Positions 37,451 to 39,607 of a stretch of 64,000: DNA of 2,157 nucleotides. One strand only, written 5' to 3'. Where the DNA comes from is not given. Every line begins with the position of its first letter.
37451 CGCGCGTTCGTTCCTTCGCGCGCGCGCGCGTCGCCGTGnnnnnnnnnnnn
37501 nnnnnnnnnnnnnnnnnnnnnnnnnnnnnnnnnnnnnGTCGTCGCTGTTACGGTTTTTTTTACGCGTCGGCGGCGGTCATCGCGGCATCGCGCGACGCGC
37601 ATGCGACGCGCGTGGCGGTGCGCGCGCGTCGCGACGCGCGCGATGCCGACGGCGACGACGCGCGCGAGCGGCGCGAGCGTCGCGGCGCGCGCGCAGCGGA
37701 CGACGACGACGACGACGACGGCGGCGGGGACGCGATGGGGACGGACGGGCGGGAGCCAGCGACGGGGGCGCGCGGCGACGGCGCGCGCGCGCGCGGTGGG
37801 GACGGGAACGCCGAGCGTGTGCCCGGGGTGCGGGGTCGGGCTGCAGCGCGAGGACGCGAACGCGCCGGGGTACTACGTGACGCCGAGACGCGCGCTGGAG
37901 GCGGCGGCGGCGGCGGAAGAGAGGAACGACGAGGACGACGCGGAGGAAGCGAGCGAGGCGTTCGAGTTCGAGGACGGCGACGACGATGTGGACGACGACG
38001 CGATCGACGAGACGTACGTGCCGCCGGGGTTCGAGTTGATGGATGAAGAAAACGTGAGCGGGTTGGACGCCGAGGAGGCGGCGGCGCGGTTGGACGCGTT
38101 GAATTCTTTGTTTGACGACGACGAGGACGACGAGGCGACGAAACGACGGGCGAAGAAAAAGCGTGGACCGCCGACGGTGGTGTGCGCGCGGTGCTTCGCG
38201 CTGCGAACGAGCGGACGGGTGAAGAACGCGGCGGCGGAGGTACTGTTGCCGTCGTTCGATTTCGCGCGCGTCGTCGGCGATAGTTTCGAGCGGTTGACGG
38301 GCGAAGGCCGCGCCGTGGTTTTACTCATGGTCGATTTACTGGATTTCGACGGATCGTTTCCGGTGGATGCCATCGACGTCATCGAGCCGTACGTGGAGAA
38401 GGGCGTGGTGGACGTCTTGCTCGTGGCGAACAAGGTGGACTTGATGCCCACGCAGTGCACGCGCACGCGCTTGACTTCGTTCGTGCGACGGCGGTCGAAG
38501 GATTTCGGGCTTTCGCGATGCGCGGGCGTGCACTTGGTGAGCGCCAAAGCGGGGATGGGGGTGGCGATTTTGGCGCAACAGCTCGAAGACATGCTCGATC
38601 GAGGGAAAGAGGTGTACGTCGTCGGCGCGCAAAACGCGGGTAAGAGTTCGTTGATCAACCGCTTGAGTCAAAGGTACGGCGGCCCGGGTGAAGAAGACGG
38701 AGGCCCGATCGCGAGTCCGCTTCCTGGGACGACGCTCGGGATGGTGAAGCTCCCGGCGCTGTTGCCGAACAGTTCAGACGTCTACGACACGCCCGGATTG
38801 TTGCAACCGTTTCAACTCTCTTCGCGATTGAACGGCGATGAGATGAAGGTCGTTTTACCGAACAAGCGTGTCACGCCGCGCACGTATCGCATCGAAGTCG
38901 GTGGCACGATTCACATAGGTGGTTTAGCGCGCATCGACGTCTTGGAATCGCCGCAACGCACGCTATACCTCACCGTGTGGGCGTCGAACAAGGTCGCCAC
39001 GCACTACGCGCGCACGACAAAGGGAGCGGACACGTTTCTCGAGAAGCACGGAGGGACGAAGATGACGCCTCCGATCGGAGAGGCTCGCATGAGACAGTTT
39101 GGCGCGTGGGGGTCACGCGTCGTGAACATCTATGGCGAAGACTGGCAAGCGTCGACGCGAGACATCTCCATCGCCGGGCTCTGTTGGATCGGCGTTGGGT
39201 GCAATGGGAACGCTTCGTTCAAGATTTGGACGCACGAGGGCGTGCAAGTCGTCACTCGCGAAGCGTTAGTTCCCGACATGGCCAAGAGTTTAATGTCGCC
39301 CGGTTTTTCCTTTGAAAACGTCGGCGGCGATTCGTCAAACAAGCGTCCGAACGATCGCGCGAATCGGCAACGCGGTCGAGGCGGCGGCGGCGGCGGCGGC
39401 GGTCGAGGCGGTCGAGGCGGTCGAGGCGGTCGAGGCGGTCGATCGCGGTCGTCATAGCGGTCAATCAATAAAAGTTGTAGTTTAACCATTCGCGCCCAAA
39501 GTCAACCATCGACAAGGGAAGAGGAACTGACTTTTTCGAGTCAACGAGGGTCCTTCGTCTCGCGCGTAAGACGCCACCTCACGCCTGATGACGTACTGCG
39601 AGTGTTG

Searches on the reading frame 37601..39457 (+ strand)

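Call 63: search_protein_families(library=pfam, proteins=[window:37601-39457:+], max_evalue=0.001)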
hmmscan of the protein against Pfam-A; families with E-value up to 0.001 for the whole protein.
window:37601-39457:+ (618 aa): 3 families
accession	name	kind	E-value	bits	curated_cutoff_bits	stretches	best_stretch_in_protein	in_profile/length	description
PF01926.29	MMR_HSR1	-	9.3e-09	35.8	21.9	1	337-402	1-58/113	50S ribosome-binding GTPase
PF21516.2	YqeH-like_C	-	1.1e-08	35.9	27.7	1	457-556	4-95/95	YqeH-like, C-terminal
PF03193.22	RsgA_GTPase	-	0.00014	22.2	30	1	265-358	49-129/174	RsgA GTPase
